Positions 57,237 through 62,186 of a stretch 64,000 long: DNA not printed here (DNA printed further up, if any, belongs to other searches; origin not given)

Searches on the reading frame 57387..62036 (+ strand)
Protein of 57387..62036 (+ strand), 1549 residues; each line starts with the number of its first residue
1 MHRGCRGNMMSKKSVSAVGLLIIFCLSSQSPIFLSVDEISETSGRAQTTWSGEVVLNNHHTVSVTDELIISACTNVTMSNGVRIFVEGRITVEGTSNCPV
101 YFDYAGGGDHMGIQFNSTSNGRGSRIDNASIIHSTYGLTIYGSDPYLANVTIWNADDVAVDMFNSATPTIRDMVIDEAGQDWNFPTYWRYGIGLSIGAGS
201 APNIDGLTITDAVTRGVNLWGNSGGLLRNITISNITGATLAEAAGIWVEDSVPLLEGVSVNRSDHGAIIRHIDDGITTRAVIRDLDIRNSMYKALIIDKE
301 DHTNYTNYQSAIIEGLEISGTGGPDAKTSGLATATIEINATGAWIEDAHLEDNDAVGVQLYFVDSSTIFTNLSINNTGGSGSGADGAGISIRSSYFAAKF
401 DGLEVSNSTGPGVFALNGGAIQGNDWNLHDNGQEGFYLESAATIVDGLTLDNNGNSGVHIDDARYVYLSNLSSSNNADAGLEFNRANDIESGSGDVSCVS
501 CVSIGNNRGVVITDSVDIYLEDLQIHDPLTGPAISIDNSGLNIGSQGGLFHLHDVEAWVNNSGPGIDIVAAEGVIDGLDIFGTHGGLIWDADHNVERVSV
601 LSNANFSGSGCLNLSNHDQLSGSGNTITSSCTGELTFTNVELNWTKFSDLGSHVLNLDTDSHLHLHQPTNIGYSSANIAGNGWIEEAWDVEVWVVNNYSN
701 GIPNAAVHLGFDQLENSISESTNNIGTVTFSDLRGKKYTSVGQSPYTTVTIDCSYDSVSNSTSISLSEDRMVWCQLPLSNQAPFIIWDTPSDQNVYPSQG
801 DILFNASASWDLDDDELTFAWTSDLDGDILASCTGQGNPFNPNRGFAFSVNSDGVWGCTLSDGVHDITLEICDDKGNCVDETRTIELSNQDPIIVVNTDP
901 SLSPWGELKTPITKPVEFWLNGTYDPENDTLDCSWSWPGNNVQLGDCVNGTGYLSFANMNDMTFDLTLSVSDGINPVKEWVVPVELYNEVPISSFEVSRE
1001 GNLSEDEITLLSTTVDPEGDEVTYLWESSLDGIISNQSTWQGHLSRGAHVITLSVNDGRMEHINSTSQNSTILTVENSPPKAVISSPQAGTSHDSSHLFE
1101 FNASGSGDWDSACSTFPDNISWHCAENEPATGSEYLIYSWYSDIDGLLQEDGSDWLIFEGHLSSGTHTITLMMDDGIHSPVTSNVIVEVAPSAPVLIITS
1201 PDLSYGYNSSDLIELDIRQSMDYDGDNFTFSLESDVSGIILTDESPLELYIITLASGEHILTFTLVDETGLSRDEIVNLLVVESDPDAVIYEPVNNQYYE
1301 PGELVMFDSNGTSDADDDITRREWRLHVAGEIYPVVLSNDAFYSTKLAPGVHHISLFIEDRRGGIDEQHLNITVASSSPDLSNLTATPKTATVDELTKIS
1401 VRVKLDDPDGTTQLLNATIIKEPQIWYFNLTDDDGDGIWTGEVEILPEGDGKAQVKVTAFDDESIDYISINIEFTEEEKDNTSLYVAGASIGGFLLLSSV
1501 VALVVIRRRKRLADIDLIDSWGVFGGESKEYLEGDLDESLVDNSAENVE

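Call 52: search_protein_families(library=pfam, proteins=[window:57387-62036:+], max_evalue=0.0001)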
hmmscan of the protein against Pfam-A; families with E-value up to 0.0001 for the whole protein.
window:57387-62036:+ (1549 aa): 3 families
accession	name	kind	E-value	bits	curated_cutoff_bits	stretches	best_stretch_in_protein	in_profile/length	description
PF13229.12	Beta_helix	-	3.3e-15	56.5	25.9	3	388-528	2-137/158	Right handed beta helix region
PF00801.26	PKD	-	2.7e-05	24.5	23.5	0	1012-1059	24-69/80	PKD domain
PF17963.7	Big_9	-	4.7e-05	24.6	23.6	0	817-885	19-88/89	Bacterial Ig domain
